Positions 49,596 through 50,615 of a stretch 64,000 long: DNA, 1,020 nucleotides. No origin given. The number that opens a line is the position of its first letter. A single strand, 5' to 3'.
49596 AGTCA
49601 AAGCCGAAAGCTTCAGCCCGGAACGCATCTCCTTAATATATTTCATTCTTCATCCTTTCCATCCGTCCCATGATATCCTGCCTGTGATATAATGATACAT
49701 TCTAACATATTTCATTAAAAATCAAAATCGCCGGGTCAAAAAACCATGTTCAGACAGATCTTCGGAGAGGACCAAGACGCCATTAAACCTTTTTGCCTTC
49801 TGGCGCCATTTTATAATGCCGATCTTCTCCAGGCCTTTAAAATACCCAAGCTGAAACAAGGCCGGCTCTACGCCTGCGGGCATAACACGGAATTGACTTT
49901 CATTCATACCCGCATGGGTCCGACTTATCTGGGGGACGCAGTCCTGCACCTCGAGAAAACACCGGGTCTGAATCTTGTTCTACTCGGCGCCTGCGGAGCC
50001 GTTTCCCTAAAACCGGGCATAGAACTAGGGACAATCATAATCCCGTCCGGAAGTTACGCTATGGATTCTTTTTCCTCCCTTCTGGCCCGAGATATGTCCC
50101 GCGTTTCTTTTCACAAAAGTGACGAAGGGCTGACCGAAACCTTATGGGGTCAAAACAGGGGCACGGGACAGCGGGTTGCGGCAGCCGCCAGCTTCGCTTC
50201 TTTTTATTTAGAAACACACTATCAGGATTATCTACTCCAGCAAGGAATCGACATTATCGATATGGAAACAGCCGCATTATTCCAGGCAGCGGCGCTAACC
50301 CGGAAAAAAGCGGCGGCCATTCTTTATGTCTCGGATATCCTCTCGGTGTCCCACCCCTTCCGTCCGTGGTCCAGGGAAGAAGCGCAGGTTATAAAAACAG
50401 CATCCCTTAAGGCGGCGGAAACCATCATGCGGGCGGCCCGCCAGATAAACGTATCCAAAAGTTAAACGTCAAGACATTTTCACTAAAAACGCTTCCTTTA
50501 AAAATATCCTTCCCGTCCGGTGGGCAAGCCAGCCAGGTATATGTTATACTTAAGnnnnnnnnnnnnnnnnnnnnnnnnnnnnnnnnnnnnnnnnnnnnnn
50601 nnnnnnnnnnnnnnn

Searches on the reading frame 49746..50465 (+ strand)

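Call 61: search_protein_families(library=pfam, proteins=[window:49746-50465:+], max_evalue=0.001)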
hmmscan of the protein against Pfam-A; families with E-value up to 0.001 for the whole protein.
window:49746-50465:+ (239 aa): 1 family
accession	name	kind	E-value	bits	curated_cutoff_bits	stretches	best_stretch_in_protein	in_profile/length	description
PF01048.26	PNP_UDP_1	-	4.1e-14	53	25.1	1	47-223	41-224/233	Phosphorylase superfamily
